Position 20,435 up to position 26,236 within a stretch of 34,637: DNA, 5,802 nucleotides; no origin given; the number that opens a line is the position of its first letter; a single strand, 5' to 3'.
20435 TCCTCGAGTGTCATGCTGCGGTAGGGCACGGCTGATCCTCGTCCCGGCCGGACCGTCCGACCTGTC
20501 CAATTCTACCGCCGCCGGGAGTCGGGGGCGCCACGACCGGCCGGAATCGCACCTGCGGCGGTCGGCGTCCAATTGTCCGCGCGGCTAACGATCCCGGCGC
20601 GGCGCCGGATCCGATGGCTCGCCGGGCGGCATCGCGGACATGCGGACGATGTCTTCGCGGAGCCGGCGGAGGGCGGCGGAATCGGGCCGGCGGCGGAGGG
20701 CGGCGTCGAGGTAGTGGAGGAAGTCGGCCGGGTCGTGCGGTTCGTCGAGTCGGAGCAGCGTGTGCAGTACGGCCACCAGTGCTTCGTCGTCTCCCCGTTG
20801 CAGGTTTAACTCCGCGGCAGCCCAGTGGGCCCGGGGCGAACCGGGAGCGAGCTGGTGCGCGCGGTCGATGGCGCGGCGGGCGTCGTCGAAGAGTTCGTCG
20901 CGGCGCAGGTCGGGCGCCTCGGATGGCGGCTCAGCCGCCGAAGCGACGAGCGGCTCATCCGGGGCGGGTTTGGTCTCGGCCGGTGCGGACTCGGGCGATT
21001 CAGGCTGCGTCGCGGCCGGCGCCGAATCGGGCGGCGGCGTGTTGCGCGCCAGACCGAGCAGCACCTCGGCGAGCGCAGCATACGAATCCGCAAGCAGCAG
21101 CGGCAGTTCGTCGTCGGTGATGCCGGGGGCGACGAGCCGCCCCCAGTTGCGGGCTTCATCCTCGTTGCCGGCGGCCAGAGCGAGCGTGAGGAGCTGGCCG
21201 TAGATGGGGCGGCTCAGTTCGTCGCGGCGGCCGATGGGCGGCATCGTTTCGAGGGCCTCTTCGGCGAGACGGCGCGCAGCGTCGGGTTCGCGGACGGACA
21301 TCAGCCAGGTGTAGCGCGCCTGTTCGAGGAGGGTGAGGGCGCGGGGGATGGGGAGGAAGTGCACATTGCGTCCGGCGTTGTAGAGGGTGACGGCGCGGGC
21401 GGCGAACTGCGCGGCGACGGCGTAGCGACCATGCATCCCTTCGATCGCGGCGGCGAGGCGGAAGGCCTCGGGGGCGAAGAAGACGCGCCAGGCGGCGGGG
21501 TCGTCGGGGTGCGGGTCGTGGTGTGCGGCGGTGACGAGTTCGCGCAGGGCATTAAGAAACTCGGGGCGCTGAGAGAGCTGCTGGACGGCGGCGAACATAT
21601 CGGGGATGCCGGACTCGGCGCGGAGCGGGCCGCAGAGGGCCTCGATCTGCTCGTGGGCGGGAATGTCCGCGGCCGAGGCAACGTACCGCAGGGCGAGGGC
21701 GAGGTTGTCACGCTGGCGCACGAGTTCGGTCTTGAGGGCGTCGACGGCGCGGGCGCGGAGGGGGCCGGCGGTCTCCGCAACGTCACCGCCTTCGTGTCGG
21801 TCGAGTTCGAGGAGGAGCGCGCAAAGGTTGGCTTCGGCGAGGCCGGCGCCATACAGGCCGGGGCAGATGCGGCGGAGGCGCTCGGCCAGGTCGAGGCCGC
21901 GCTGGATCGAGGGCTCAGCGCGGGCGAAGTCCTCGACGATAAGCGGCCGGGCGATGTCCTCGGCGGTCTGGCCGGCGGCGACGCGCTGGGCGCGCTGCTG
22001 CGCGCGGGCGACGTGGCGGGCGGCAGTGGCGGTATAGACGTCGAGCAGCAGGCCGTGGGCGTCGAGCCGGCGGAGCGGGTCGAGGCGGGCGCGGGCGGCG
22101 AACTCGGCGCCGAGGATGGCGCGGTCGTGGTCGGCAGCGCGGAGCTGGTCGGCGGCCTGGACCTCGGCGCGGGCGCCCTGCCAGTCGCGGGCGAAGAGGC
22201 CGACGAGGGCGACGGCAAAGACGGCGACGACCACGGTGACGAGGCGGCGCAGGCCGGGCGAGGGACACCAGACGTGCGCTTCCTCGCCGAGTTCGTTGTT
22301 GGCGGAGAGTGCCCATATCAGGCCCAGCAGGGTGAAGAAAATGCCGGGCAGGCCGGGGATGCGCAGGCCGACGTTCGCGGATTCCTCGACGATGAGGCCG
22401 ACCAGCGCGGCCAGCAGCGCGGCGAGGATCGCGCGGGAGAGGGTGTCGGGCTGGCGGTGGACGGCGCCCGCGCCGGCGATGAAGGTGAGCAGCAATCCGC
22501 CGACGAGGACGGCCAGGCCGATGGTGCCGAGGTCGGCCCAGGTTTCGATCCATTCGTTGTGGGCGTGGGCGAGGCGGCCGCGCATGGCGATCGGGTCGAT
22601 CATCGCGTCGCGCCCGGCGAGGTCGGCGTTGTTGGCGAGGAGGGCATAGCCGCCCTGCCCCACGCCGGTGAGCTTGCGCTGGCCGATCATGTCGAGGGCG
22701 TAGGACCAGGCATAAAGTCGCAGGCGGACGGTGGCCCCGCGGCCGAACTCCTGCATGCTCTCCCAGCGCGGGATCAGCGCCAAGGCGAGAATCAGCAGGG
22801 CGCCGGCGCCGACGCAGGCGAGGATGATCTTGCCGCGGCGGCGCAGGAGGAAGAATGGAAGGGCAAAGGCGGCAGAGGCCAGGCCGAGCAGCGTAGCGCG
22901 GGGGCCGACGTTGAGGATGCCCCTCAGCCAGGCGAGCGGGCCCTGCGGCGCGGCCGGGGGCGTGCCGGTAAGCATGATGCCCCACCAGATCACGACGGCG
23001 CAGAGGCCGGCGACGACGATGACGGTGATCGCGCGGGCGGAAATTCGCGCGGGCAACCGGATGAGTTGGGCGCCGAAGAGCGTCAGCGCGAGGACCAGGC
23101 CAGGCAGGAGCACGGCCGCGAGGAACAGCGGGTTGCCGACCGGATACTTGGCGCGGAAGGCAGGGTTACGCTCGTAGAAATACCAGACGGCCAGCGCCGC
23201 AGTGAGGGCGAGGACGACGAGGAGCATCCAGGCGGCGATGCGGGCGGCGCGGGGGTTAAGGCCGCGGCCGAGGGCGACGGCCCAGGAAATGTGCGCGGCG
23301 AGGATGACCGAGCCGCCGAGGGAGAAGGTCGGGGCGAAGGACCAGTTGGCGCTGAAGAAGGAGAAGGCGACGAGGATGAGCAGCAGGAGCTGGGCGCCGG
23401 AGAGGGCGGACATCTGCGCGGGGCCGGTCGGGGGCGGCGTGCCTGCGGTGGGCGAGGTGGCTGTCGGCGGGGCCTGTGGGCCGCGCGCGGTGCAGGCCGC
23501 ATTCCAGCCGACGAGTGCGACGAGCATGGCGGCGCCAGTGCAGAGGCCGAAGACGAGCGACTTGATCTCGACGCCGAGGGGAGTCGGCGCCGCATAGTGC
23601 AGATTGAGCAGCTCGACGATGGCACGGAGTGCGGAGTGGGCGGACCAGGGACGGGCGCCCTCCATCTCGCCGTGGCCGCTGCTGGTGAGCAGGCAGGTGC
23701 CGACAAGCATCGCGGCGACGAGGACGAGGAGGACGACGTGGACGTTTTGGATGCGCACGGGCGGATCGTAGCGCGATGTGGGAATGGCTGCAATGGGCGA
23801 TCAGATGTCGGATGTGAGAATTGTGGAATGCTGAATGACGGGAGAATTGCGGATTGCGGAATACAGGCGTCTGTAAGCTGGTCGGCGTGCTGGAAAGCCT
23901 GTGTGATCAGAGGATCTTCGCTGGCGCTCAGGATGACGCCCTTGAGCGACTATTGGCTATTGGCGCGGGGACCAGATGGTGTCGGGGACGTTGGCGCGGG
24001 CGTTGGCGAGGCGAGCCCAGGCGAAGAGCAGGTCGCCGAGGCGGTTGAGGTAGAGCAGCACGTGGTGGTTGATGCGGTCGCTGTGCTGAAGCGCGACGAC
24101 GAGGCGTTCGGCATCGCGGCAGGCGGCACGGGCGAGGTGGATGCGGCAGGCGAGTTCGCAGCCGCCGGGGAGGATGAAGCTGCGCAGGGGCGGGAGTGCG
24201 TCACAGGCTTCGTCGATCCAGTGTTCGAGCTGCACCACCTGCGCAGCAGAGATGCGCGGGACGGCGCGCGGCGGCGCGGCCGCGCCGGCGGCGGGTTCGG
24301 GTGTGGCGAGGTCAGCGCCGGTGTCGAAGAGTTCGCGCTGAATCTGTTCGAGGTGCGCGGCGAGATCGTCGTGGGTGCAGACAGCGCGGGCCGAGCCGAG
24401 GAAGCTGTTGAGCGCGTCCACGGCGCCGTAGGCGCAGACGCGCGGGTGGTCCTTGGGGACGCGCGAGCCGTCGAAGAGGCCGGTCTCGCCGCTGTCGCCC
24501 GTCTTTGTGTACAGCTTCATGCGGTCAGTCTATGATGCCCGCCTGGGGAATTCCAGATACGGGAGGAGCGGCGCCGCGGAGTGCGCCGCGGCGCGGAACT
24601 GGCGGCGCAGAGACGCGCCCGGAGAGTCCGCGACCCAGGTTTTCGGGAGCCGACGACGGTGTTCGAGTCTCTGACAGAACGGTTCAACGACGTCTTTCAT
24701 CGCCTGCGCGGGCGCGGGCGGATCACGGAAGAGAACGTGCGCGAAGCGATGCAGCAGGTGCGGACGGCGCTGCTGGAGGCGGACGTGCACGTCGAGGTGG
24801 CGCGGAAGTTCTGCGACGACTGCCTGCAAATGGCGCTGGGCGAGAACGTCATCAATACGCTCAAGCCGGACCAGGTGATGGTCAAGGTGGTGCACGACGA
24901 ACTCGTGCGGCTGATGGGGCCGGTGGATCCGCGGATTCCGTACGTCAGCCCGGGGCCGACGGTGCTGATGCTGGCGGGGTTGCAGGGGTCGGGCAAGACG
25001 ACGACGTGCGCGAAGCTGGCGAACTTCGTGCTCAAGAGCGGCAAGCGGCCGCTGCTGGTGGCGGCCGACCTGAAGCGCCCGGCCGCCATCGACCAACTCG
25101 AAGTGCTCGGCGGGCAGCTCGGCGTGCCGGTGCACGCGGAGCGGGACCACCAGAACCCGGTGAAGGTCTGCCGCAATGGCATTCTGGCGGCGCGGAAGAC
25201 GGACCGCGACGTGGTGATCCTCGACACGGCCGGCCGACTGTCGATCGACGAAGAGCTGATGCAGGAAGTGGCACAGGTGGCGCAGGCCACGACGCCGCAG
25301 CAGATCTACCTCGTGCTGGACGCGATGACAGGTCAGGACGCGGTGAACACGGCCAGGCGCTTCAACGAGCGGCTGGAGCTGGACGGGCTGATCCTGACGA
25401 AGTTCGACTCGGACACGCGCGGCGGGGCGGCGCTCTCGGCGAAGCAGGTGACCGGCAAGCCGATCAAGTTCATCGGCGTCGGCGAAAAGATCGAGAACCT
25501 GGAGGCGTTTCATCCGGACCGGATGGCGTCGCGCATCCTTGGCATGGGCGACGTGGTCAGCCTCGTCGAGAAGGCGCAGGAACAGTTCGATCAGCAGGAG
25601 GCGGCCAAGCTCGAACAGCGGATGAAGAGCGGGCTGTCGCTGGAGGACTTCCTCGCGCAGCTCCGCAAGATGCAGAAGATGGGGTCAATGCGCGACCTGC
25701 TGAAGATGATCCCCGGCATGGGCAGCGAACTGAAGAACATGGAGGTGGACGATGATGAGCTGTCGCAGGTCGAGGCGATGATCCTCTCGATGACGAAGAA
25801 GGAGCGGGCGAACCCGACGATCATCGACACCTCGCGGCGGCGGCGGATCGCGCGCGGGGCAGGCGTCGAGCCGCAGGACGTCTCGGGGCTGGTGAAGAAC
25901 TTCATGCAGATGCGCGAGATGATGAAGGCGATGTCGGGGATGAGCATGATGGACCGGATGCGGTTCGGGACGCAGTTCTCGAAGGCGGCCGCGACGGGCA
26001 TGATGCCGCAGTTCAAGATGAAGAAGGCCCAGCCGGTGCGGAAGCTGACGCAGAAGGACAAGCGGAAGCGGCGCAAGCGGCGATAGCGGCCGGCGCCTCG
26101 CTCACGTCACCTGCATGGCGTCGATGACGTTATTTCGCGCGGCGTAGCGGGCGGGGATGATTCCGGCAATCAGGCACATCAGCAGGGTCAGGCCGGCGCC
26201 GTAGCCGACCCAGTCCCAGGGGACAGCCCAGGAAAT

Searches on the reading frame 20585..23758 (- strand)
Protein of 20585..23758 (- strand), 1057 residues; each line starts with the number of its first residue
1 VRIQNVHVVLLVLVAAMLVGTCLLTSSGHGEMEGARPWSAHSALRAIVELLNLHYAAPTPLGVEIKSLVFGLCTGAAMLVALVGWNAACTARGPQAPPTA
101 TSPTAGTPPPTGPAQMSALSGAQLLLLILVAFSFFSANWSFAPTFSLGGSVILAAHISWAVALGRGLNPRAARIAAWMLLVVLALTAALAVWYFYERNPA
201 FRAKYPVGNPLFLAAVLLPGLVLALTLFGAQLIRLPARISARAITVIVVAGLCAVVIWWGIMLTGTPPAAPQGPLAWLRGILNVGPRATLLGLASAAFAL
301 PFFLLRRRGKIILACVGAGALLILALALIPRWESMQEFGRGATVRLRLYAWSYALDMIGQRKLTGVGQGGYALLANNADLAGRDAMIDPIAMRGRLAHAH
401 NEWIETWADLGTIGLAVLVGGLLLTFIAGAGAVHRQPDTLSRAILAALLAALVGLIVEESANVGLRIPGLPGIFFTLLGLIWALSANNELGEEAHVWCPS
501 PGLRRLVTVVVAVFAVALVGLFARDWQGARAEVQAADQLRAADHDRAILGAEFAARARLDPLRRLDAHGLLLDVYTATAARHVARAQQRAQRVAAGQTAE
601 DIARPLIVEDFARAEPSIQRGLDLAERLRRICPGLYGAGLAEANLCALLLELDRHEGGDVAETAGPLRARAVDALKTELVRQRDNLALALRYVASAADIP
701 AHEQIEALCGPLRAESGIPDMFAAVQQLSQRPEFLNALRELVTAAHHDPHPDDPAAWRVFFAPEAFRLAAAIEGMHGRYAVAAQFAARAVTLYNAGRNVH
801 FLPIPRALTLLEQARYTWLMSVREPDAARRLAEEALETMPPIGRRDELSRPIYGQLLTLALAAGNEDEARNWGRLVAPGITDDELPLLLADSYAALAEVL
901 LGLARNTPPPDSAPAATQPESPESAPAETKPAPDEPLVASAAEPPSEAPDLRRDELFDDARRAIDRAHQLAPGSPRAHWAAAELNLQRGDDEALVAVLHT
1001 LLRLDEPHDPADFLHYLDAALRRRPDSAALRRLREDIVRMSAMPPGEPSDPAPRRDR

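Call 54: search_protein_families(library=ncbifam, max_evalue=0.001, proteins=[window:20585-23758:-])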
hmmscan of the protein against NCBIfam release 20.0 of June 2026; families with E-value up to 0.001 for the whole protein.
window:20585-23758:- (1057 aa): 0 families

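Call 68: search_protein_families(library=pfam, max_evalue=0.00001, proteins=[window:20585-23758:-])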
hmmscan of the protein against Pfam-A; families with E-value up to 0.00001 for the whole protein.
window:20585-23758:- (1057 aa): 1 family
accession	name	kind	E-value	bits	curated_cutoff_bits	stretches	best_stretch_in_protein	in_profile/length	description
PF04932.20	Wzy_C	-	1.1e-14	54.8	31.7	1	286-418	15-148/149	O-Antigen ligase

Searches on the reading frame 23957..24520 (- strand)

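Call 54: search_protein_families(library=ncbifam, max_evalue=0.001, proteins=[window:23957-24520:-])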
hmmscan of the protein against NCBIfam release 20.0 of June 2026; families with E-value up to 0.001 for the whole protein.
window:23957-24520:- (187 aa): 1 family
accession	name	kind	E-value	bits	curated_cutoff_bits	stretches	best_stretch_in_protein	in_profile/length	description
TIGR00636.1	PduO_Nterm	equivalog_domain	1.1e-55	187.9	108.45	1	4-183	1-170/171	cob(I)yrinic acid a,c-diamide adenosyltransferase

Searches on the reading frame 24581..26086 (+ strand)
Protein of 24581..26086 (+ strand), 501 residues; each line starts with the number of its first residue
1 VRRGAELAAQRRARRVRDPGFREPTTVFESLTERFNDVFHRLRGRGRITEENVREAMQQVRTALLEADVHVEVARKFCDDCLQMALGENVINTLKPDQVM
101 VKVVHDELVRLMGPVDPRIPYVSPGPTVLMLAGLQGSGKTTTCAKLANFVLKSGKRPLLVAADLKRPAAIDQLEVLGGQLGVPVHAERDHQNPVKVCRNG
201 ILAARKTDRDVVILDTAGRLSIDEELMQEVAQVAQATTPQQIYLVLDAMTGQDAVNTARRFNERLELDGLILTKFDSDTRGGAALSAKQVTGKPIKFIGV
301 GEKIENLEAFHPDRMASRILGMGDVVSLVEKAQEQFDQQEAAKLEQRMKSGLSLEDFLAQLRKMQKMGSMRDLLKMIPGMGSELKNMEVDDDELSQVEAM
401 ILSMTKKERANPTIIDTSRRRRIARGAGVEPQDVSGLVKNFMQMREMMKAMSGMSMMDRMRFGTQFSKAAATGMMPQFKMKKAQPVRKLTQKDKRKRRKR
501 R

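Call 54: search_protein_families(library=ncbifam, max_evalue=0.001, proteins=[window:24581-26086:+])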
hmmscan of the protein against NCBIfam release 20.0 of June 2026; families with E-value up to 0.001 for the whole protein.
window:24581-26086:+ (501 aa): 12 families
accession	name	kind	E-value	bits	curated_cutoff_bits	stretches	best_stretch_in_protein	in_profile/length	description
TIGR00959.1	ffh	equivalog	9.3e-175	581.5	473.2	1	28-449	1-427/428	signal recognition particle protein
TIGR01425.1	SRP54_euk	equivalog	2.8e-86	290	576.25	1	31-447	5-428/428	signal recognition particle protein SRP54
TIGR00064.1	ftsY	equivalog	8.8e-66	222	260.7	1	54-319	4-278/279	signal recognition particle-docking protein FtsY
NF011312.0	PRK14723.1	equivalog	7.5e-22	77.6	951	1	127-346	186-405/768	flagellar biosynthesis regulator FlhF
TIGR03499.1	FlhF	equivalog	8.7e-16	58.7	174.15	1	44-218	133-286/286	flagellar biosynthesis GTPase FlhF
NF009367.0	PRK12724.1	equivalog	2e-13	50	718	1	128-304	225-398/433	flagellar biosynthesis regulator FlhF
NF011311.0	PRK14722.1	equivalog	2.5e-13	49.8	777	1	128-305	139-321/374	flagellar biosynthesis regulator FlhF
NF011310.0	PRK14721.1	equivalog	1.4e-12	47.6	725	1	128-288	193-349/423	flagellar biosynthesis regulator FlhF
NF005230.0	PRK06731.1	equivalog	6.6e-12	45.2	553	1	129-304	89-261/281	flagellar biosynthesis regulator FlhF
NF009368.0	PRK12726.1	equivalog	1.1e-10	41.2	832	1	128-320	208-398/407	flagellar biosynthesis regulator FlhF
NF009366.0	PRK12723.1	equivalog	3e-09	36.5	585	1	125-304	173-351/388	flagellar biosynthesis regulator FlhF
NF041546.1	ParA_partition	equivalog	0.00076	19.1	180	1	136-280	10-147/203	ParA family partition ATPase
